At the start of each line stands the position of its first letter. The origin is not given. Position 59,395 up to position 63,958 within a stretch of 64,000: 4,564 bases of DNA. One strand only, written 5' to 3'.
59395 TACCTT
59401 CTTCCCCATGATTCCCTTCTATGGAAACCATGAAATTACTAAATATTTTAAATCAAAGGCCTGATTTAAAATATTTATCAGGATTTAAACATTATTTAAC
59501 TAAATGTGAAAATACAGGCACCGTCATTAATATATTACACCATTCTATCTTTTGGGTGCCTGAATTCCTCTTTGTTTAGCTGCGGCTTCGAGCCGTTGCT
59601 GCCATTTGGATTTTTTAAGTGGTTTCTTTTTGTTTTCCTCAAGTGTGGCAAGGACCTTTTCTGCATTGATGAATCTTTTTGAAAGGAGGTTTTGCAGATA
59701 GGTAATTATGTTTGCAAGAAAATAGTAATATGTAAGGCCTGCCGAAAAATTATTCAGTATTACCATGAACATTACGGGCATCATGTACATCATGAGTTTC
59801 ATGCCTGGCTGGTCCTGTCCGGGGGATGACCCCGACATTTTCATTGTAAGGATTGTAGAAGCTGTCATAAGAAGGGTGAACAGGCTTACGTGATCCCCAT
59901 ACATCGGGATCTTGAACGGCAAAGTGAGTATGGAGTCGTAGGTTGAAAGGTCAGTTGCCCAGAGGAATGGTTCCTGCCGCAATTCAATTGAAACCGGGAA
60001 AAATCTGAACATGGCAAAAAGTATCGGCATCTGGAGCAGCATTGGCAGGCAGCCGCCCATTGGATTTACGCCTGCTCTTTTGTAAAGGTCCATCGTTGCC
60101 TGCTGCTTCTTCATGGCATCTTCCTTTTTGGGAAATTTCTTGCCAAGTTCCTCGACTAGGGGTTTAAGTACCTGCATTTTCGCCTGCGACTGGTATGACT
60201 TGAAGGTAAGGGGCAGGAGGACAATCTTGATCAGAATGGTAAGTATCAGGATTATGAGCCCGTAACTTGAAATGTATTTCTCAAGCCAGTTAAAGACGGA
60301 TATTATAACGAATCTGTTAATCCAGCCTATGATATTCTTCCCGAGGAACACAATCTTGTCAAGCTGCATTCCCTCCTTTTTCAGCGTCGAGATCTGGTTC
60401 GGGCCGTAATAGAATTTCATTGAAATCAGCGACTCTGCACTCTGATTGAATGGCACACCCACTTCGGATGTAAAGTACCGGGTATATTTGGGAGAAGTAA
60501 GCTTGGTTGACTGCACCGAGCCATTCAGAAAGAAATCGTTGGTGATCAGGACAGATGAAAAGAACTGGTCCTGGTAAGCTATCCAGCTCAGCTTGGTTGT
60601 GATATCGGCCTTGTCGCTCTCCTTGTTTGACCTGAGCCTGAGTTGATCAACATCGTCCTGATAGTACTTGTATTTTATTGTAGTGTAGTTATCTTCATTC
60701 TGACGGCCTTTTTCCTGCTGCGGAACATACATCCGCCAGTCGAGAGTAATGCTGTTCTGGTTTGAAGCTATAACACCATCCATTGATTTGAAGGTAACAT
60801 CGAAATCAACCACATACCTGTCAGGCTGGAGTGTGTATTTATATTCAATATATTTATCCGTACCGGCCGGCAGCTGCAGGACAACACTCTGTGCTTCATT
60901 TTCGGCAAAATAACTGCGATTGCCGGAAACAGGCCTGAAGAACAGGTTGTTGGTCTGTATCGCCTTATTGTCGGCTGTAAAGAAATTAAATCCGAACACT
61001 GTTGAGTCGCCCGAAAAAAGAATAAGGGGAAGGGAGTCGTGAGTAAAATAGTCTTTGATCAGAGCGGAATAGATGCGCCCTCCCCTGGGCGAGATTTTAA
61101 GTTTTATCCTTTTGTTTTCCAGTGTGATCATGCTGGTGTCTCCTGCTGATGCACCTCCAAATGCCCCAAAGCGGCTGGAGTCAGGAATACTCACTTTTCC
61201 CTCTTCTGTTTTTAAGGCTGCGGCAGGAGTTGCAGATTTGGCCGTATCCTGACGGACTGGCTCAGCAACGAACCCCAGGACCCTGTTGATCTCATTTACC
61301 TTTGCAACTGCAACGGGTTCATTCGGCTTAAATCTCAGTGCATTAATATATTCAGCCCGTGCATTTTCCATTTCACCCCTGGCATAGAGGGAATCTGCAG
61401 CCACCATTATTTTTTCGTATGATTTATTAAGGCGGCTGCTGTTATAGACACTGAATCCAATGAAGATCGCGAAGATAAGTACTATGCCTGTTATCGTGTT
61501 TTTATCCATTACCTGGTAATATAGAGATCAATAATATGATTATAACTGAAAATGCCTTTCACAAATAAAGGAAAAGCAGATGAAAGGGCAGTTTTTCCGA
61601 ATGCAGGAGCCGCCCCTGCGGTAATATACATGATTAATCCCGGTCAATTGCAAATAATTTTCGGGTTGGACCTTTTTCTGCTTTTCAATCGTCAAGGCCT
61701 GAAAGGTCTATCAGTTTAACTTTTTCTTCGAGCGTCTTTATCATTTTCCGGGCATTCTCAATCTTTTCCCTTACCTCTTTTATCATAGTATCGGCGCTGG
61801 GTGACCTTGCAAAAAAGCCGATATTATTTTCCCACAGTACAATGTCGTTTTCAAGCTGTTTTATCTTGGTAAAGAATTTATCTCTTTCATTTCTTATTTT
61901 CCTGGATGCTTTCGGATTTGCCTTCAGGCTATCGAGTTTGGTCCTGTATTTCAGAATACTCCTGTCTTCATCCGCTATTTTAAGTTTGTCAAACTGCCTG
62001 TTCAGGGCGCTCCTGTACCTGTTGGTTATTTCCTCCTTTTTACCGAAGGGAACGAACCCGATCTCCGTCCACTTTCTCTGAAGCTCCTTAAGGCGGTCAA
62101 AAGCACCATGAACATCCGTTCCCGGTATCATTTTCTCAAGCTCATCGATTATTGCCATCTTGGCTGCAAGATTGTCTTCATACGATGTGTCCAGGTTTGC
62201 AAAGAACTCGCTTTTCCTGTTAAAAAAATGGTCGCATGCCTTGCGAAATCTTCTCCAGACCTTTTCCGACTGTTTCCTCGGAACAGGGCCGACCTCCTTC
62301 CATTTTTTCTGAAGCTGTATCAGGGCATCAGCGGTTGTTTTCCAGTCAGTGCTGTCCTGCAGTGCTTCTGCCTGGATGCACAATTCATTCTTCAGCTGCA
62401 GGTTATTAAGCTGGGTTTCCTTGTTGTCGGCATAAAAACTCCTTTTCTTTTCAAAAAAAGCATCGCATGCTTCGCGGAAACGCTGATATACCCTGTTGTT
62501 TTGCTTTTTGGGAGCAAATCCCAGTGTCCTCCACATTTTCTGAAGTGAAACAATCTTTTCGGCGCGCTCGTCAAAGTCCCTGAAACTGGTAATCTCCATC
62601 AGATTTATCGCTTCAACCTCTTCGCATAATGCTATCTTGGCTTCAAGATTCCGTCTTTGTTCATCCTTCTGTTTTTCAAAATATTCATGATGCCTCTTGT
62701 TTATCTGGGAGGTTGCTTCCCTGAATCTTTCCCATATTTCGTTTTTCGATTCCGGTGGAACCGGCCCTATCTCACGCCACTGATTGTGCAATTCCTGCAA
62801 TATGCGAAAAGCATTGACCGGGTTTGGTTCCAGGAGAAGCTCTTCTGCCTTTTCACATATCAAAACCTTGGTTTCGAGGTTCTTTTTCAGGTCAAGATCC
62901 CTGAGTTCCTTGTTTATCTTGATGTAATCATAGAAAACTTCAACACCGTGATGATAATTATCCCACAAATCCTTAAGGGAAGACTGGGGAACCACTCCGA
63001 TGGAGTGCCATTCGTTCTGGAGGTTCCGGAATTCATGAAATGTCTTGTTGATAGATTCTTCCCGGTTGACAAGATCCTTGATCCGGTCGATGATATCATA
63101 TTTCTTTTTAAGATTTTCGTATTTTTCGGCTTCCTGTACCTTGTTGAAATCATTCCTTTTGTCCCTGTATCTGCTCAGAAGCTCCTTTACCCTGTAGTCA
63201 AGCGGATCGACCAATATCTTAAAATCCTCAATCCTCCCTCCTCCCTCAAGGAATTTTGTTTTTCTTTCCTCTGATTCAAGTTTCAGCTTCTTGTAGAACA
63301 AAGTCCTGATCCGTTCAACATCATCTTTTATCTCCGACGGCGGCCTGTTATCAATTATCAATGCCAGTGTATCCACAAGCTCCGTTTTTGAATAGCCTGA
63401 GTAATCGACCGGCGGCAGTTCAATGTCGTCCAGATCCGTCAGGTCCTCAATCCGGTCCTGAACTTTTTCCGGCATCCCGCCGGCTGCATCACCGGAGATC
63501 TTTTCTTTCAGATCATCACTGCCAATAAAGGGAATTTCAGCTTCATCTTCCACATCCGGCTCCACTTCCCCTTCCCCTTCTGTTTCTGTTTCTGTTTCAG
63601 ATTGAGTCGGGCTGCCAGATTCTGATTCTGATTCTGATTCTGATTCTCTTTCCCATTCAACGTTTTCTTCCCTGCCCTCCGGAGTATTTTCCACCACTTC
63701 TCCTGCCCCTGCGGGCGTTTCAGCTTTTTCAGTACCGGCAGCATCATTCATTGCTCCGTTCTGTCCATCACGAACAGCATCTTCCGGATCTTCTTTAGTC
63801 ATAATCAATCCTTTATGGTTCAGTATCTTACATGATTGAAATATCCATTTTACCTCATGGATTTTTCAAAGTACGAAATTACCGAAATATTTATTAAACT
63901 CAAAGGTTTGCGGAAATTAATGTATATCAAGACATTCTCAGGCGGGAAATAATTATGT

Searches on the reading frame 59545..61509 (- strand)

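Call 18: search_protein_families(library=pfam, proteins=[window:59545-61509:-])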
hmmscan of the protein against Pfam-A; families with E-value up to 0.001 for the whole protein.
window:59545-61509:- (654 aa): 2 families
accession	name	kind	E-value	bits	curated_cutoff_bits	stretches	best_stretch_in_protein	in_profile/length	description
PF02096.25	60KD_IMP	-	2.6e-53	180.8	35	1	416-610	1-161/163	60Kd inner membrane protein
PF14849.12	YidC_periplas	-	1.4e-26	94.6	24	1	128-400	2-279/283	YidC periplasmic domain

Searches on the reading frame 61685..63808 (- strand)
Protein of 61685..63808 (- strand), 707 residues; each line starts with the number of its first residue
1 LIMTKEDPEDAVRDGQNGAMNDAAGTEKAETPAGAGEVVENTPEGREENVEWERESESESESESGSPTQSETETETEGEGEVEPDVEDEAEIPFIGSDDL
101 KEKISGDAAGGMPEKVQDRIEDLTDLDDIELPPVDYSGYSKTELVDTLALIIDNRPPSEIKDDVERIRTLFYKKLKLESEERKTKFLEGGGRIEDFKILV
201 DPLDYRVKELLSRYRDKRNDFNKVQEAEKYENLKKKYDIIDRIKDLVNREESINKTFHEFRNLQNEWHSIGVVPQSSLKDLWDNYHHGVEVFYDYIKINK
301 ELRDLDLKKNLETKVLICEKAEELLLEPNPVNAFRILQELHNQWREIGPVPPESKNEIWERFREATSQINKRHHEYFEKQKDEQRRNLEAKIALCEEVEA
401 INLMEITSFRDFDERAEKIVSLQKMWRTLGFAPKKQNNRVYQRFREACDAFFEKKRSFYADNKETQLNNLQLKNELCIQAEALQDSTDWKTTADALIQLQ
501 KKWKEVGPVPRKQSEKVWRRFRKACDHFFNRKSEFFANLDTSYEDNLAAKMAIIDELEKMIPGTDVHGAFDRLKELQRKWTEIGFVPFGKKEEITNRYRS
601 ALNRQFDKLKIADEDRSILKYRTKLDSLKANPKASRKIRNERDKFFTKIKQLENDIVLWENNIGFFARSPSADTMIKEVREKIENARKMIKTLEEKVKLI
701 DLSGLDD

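Call 18: search_protein_families(library=pfam, proteins=[window:61685-63808:-])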
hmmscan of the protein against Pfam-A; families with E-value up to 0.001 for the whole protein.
window:61685-63808:- (707 aa): 1 family
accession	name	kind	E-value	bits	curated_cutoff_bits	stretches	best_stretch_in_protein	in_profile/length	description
PF03993.17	DUF349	-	4.8e-101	331.6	23.9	5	440-512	2-75/75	Domain of Unknown Function (DUF349)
